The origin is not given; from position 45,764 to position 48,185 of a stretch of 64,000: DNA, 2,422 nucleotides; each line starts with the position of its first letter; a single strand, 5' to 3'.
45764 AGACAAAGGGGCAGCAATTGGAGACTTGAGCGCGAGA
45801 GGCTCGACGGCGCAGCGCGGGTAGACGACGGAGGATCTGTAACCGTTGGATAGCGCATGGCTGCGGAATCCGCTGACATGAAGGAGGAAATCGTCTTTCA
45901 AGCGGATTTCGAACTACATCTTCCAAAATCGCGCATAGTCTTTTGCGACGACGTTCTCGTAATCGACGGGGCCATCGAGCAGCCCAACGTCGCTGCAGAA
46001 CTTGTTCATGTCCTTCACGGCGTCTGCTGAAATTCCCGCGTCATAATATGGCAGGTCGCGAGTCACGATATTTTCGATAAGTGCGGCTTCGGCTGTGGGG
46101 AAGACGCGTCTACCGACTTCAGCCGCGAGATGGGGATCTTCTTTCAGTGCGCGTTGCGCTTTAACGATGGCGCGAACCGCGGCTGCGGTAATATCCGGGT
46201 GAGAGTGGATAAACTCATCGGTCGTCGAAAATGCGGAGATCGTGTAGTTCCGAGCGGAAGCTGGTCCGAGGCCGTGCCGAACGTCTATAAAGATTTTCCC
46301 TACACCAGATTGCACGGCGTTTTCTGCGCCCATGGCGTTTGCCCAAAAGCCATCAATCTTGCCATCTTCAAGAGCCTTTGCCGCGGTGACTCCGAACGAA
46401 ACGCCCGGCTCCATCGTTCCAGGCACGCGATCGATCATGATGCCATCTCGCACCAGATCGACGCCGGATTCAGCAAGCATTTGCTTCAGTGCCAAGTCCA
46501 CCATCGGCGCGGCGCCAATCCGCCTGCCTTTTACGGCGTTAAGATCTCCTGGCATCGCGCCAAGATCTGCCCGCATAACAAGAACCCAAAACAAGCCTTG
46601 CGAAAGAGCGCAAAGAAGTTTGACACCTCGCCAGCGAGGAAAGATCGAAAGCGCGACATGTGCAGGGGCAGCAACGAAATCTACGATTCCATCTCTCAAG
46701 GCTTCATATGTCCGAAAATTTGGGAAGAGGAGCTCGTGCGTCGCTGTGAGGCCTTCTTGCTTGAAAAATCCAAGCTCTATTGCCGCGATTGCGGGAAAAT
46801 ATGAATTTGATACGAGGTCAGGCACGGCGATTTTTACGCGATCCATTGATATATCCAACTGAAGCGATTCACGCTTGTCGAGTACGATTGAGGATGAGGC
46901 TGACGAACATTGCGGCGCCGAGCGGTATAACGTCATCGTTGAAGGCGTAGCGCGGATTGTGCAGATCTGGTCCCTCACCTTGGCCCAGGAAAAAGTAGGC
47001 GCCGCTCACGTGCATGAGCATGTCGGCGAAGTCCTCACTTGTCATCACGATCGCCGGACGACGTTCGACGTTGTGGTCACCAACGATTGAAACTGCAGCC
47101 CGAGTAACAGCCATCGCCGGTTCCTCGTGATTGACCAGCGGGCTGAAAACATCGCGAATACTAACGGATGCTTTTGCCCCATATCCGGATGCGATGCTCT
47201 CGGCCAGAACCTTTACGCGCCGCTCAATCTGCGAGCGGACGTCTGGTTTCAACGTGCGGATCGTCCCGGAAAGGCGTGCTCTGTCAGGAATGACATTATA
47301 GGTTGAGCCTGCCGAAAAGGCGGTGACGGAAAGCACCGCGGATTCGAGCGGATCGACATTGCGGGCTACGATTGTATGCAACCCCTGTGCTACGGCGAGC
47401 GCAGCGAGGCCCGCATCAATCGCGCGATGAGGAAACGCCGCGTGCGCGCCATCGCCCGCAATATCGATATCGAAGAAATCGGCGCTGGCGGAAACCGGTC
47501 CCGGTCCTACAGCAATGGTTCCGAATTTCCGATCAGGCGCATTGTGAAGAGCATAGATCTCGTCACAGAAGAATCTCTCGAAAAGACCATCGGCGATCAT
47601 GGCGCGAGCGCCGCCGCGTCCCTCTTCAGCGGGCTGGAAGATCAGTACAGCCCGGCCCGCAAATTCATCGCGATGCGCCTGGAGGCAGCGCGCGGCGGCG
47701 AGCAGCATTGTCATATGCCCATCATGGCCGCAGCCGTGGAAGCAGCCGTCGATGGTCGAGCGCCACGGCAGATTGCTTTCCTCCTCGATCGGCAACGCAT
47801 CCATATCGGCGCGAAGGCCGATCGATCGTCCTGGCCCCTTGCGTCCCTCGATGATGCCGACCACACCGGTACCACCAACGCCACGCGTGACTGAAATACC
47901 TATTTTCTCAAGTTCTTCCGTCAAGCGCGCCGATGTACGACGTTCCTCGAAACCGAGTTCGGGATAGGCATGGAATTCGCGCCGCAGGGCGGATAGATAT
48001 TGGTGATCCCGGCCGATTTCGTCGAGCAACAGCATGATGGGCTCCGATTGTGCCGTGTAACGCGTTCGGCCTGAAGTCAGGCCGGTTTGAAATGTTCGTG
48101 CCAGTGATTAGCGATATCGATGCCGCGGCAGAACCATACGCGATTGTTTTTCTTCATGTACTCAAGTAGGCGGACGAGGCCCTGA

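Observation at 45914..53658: Second, unassigned N-heterocycle module: NicC-like oxygenase, PuuE-like and M20 hydrolases, opposite a THI5-like importer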

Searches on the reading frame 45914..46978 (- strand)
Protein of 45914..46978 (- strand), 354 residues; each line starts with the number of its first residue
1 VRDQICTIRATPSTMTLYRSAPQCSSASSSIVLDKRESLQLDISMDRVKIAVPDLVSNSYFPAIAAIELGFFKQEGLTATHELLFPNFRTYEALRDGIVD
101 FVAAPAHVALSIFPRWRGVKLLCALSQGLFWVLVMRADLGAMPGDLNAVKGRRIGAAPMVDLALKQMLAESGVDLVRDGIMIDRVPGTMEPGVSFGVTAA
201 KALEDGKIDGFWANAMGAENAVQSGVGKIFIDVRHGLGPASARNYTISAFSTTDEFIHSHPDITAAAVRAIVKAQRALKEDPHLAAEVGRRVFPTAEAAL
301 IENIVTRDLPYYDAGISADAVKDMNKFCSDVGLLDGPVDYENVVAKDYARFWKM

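Call 3: search_protein_families(library=pfam, proteins=[window:45914-46978:-])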
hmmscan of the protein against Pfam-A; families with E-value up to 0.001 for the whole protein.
window:45914-46978:- (354 aa): 2 families
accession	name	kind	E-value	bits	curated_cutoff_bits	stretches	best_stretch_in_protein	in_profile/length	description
PF09084.16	NMT1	-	3.7e-08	34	20.5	1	61-283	5-214/216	NMT1/THI5 like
PF13379.11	NMT1_2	-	2.3e-07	31.3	24.7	1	60-288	18-247/252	NMT1-like family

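Call 4: search_protein_families(library=ncbifam, proteins=[window:45914-46978:-])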
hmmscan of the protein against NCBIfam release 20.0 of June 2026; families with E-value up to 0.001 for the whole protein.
window:45914-46978:- (354 aa): 2 families
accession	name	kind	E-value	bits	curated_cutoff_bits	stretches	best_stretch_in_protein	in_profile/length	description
TIGR01728.1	SsuA_fam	subfamily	2.1e-08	33.7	163.5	1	198-348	141-288/290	aliphatic sulfonate ABC transporter substrate-binding protein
NF040735.1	SBP_SaoX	equivalog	0.00014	21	300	1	201-299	143-239/330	ABC transporter substrate-binding subunit SaoX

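Call 11: find_homologous_proteins(query=window:45914-46978:-, max_evalue=1e-10)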
Query window:45914-46978:- (354 aa): 7143 proteins with E <= 1e-10 among 8000 candidates; the best 120 are listed.
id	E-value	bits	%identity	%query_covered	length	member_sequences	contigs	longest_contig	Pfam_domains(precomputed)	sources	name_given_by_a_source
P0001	2.1e-201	686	99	88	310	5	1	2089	PF13379.12,PF09084.17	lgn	-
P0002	4.1e-180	616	88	87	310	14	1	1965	PF13379.12,PF09084.17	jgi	jgi:NitT/TauT family transport system substrate-binding protein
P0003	3.8e-177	606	88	88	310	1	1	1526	PF13379.12,PF09084.17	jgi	jgi:NitT/TauT family transport system substrate-binding protein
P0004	1.8e-171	588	84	87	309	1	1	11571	PF13379.12,PF09084.17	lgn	-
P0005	4.3e-143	495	85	74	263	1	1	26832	PF13379.12,PF09084.17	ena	-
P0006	1.1e-138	480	70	88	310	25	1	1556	PF09084.17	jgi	jgi:NitT/TauT family transport system substrate-binding protein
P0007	4.8e-138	478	71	87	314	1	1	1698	PF13379.12,PF09084.17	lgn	-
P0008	9.6e-132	457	66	87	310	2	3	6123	PF09084.17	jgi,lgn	jgi:ABC-type nitrate/sulfonate/bicarbonate transport system substrate-binding protein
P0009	1.4e-131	457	66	86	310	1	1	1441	PF13379.12,PF09084.17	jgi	jgi:NitT/TauT family transport system substrate-binding protein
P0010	6.3e-131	455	66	87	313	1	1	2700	PF09084.17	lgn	-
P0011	1.1e-130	454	67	87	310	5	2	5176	PF09084.17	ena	-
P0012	2.7e-129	449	66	87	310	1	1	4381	PF09084.17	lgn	-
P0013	6.6e-129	448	67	86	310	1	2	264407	PF13379.12,PF09084.17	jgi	jgi:NitT/TauT family transport system substrate-binding protein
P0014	4.7e-127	442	67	86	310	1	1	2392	PF13379.12,PF09084.17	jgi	jgi:ABC-type nitrate/sulfonate/bicarbonate transport system substrate-binding protein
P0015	5.7e-127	442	66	86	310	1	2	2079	PF13379.12,PF09084.17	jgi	jgi:NitT/TauT family transport system substrate-binding protein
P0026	2.5e-122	426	62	87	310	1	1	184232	PF13379.12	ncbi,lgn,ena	-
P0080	1.9e-118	413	61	86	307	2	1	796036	PF09084.17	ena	-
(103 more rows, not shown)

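Call 12: find_encoding_contigs(protein=P0026, flank=10000, max_places=2)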
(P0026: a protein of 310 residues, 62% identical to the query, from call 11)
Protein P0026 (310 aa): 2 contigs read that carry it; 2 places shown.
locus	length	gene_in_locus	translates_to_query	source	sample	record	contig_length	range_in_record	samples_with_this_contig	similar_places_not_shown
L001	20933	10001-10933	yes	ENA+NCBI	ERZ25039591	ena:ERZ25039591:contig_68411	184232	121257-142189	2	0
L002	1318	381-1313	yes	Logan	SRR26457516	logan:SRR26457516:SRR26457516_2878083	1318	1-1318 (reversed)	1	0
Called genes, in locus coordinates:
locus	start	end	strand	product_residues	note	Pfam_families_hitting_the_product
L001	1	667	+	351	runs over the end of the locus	PF14226:DIOX_N, PF03171:2OG-FeII_Oxy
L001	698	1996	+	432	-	PF08240:ADH_N, PF00107:ADH_zinc_N, PF13602:ADH_zinc_N_2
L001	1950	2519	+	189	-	PF13549:ATP-grasp_5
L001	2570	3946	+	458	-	PF02629:CoA_binding, PF13380:CoA_binding_2, PF13607:Succ_CoA_lig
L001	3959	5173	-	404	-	PF01546:Peptidase_M20, PF07687:M20_dimer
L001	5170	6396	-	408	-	PF00291:PALP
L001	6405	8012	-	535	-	PF01019:G_glu_transpept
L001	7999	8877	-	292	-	PF07286:D-Glu_cyclase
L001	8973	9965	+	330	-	PF09084:NMT1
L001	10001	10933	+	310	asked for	PF13379:NMT1_2 (faint)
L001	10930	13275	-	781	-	PF01315:Ald_Xan_dh_C, PF02738:MoCoBD_1, PF20256:MoCoBD_2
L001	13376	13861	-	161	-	PF05199:GMC_oxred_C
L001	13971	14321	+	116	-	-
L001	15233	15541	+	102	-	PF03992:ABM (weak)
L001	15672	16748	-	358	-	PF13379:NMT1_2 (faint), PF09084:NMT1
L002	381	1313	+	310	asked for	PF13379:NMT1_2 (faint)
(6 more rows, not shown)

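Call 13: find_encoding_contigs(protein=P0080, flank=10000, max_places=2)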
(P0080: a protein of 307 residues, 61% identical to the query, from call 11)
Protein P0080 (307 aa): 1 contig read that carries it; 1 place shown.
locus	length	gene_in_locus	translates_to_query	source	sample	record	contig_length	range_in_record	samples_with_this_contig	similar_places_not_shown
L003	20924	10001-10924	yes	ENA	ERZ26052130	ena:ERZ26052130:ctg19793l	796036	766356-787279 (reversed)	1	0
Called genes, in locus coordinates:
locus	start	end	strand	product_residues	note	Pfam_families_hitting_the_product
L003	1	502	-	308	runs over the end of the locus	PF00350:Dynamin_N (faint), PF01926:MMR_HSR1, PF02421:FeoB_N, PF03193:RsgA_GTPase (faint), PF10662:PduV-EutP (weak), PF00009:GTP_EFTU, PF07650:KH_2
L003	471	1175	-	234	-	PF14622:Ribonucleas_3_3, PF00636:Ribonuclease_3, PF00035:dsrm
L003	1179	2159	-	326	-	PF13620:CarboxypepD_reg, PF13715:CarbopepD_reg_2, PF10502:Peptidase_S26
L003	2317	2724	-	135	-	PF01648:ACPS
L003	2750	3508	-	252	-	PF03740:PdxJ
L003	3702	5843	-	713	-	PF01966:HD, PF13328:HD_4, PF04607:RelA_SpoT, PF02824:TGS, PF19296:RelA_AH, PF28438:RelA_RIS, PF13291:ACT_4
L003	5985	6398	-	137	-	PF01192:RNA_pol_Rpb6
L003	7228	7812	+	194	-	PF01936:NYN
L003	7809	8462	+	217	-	PF03167:UDG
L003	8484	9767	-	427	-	-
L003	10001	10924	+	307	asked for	PF09084:NMT1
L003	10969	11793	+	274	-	PF02668:TauD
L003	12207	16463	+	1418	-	PF00912:Transgly, PF00905:Transpeptidase, PF03793:PASTA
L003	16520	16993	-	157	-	PF01668:SmpB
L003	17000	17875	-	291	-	PF00701:DHDPS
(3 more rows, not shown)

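Call 14: find_encoding_contigs(protein=P0013, flank=10000, max_places=2)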
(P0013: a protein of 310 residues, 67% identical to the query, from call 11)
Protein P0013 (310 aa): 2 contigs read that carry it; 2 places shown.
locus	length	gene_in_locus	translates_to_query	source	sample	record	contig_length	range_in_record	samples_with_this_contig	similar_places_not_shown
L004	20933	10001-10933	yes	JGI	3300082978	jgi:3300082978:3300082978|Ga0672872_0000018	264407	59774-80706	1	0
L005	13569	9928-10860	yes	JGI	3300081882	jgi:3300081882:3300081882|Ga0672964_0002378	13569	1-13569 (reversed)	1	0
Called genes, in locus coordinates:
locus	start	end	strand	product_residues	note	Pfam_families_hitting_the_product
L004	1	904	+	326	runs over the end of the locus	PF03401:TctC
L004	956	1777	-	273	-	-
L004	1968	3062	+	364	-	PF00561:Abhydrolase_1, PF12146:Hydrolase_4 (weak), PF12697:Abhydrolase_6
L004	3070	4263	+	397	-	PF00067:p450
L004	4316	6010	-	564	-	PF02776:TPP_enzyme_N, PF00205:TPP_enzyme_M, PF02775:TPP_enzyme_C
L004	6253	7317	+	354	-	PF05145:AbrB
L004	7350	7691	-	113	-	-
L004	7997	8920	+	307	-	PF13379:NMT1_2 (faint), PF09084:NMT1 (weak)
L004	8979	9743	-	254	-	PF00392:GntR, PF07729:FCD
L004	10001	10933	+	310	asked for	PF13379:NMT1_2 (weak), PF09084:NMT1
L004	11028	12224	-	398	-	PF13458:Peripla_BP_6, PF01094:ANF_receptor (weak)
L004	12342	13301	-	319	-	PF02685:Glucokinase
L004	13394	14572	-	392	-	PF01717:Meth_synt_2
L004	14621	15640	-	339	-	PF00355:Rieske, PF19112:VanA_C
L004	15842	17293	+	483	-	PF11794:HpaB_N, PF03241:HpaB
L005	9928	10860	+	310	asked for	PF13379:NMT1_2 (weak), PF09084:NMT1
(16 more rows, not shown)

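Call 35: search_solved_structures(query=window:45914-46846:-, max_evalue=0.01)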
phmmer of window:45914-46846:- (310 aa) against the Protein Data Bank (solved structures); distinct sequences matched with E-value up to 0.01: 1.
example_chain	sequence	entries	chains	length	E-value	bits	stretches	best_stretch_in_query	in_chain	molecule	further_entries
3qsl_A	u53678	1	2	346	0.0019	20.7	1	4-235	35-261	Putative exported protein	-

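Call 70: predict_structure(alignment_id=A1)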
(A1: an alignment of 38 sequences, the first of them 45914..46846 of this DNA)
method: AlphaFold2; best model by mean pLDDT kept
length: 310 residues; sequences in the alignment: 38
mean_pLDDT: 93.9   pTM: 0.91
mean pLDDT of the five models: 93.9, 92.3, 92.2, 92.1, 90.1
residues with pLDDT >= 90: 260; 70-90: 45; 50-70: 5; < 50: 0
segments of 3 or more residues with pLDDT < 50: none
pLDDT, mean of each block of 10 residues (from residue 1): 92 88 98 96 93 98 97 98 95 90 95 93 97 96 71 90 95 91 95 95 97 98 99 97 93 89 94 97 97 95 93
secondary structure, 60 per line:
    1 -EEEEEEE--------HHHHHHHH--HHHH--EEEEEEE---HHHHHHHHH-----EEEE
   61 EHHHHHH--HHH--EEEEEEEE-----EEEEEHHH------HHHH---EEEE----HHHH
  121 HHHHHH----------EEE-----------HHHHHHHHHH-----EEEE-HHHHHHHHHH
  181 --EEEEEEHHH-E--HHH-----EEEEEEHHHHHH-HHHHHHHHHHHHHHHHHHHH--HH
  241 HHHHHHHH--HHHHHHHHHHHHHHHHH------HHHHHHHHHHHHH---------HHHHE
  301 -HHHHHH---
elements in order: E2-8 H17-24 H27-30 E33-39 H43-51 E57-61 H62-67 E75-82 E88-92 H102-105 E109-112 H117-126 E137-139 H151-160 E166-169 H171-180 E183-188 E204-209 H210-215 H217-236 H239-248 H251-267 H274-286 H296-299 H302-307

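Call 73: fold_search(model_id=the predicted structure, library=pdb)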
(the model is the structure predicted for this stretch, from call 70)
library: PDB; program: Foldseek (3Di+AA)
matches with E <= 10: 1573; with E <= 0.001: 959
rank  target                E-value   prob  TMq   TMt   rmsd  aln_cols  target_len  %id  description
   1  3qsl_A                1.6e-16  1.00  0.77  0.75   3.8       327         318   20  Structure of CAE31940 from Bordetella bronchiseptica RB50 (released 2011-03-23)
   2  3qsl_B                1.9e-16  1.00  0.77  0.74   3.6       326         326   20  Structure of CAE31940 from Bordetella bronchiseptica RB50 (released 2011-03-23)
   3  6ssy_B                3.6e-16  1.00  0.69  0.71   4.1       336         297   18  Taurine ABC transporter substrate binding protein TauA from E. coli in complex with 2-Aminoethylphosphonic acid (released 2019-12-18)
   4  4nmy_A                7.4e-16  1.00  0.76  0.78   3.7       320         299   12  Crystal Structure of the Thiamin-bound form of Substrate-binding Protein of ABC Transporter from Clostridium difficile (released 2013-12-04)
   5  3uif                  2.2e-15  1.00  0.68  0.65   4.7       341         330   17  CRYSTAL STRUCTURE OF putative sulfonate ABC transporter, periplasmic sulfonate-binding protein SsuA from Methylobacillus (released 2011-11-23)
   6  6ssy_A                2.3e-15  1.00  0.69  0.71   4.5       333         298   17  Taurine ABC transporter substrate binding protein TauA from E. coli in complex with 2-Aminoethylphosphonic acid (released 2019-12-18)
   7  4h67_E                5.3e-15  1.00  0.71  0.72   4.1       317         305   17  Crystal structure of HMP synthase Thi5 from S. cerevisiae (released 2012-10-17)
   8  4h67_A                7.1e-15  1.00  0.72  0.66   4.1       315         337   16  Crystal structure of HMP synthase Thi5 from S. cerevisiae (released 2012-10-17)
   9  4h6d_B                9.0e-15  1.00  0.70  0.67   4.2       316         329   16  Crystal structure of PLP-soaked HMP synthase Thi5 from S. cerevisiae (released 2012-10-17)
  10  4h6d_G                1.1e-14  1.00  0.71  0.67   4.2       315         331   16  Crystal structure of PLP-soaked HMP synthase Thi5 from S. cerevisiae (released 2012-10-17)
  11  4h6d_C                1.3e-14  1.00  0.71  0.66   4.6       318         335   16  Crystal structure of PLP-soaked HMP synthase Thi5 from S. cerevisiae (released 2012-10-17)
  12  4h67_H                1.6e-14  1.00  0.70  0.71   4.2       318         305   17  Crystal structure of HMP synthase Thi5 from S. cerevisiae (released 2012-10-17)
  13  4h6d_H                2.0e-14  1.00  0.71  0.68   4.2       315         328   16  Crystal structure of PLP-soaked HMP synthase Thi5 from S. cerevisiae (released 2012-10-17)
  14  4h6d_E                2.3e-14  1.00  0.72  0.73   3.7       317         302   16  Crystal structure of PLP-soaked HMP synthase Thi5 from S. cerevisiae (released 2012-10-17)
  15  4esx_A                2.5e-14  1.00  0.74  0.74   4.0       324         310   18  Crystal structure of C. albicans Thi5 complexed with PLP (released 2012-09-19)
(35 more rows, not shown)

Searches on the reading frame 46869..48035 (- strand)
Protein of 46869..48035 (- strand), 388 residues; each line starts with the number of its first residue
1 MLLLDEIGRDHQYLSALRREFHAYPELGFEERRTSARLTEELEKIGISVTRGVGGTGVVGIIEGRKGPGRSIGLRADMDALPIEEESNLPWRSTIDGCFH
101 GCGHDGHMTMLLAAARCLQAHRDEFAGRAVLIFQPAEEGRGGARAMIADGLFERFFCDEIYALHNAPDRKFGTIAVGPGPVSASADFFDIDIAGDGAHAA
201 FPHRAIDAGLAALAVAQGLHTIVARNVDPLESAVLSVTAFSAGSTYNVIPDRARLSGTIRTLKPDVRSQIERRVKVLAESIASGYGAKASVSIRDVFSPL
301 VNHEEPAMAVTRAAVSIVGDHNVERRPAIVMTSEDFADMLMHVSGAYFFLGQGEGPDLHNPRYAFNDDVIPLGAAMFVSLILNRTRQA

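Call 3: search_protein_families(library=pfam, proteins=[window:46869-48035:-])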
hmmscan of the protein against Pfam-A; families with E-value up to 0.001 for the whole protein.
window:46869-48035:- (388 aa): 2 families
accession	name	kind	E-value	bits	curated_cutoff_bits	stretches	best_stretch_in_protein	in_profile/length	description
PF01546.33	Peptidase_M20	-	4.3e-43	148.1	24.6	1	74-382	2-205/206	Peptidase family M20/M25/M40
PF07687.19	M20_dimer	-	5.4e-09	36.4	21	1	188-282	9-103/107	Peptidase dimerisation domain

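Call 4: search_protein_families(library=ncbifam, proteins=[window:46869-48035:-])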
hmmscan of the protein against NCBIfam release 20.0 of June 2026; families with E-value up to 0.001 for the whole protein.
window:46869-48035:- (388 aa): 12 families
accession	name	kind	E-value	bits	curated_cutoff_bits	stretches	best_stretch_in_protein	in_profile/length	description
TIGR01891.1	amidohydrolases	subfamily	7.7e-107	357.6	153.75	1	16-373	3-366/366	amidohydrolase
NF040868.1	carboxypep_CpsA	equivalog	1.9e-98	329.7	500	1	11-382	12-387/391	carboxypeptidase CpsA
NF038260.1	ectoine_DoeB_2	equivalog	2e-95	319.9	550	1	15-380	9-375/378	N(2)-acetyl-L-2,4-diaminobutanoate deacetylase DoeB2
NF005602.0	PRK07338.1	equivalog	7.9e-08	31.3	357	1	106-290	134-307/409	hydrolase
NF006769.0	PRK09290.1-3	subfamily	1.6e-06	27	452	1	184-316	216-348/417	allantoate amidohydrolase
NF006365.0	PRK08588.1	subfamily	1.2e-05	24.8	289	1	190-312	183-309/383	succinyl-diaminopimelate desuccinylase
NF009557.0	PRK13009.1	equivalog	7e-05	22.1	284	1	189-317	185-311/377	succinyl-diaminopimelate desuccinylase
TIGR01879.1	hydantase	subfamily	0.00014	21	204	1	187-302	209-324/401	hydantoinase/carbamoylase family amidase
TIGR01910.1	DapE-ArgE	subfamily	0.00045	19.5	217.6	1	106-266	108-268/373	ArgE/DapE family deacylase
NF009529.0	PRK12893.1-2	equivalog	0.00052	18.9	508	1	207-318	234-345/411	Zn-dependent hydrolase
NF009555.0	PRK13004.1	equivalog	0.00067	18.6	321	0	13-91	16-94/399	YgeY family selenium metabolism-linked hydrolase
TIGR01246.1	dapE_proteo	equivalog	0.00091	18.3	361.8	0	95-292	85-286/370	succinyl-diaminopimelate desuccinylase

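Call 36: search_solved_structures(query=window:46869-48035:-, max_evalue=1e-30)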
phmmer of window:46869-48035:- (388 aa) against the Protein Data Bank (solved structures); distinct sequences matched with E-value up to 1e-30: 4.
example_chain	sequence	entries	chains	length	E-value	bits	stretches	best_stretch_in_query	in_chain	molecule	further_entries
1ysj_A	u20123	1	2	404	2e-71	244.2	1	11-380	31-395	protein yxeP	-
1xmb_A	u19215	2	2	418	2.1e-68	234.3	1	13-383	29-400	IAA-amino acid hydrolase homolog 2 | IAA-amino acid hydrolase ILR1-like 2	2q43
4ewt_A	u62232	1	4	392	3.3e-53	184.2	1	14-379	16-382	Peptidase, M20/M25/M40 family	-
6slf_A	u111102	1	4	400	9.5e-50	172.9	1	15-319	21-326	N-alpha-acyl-glutamine aminoacylase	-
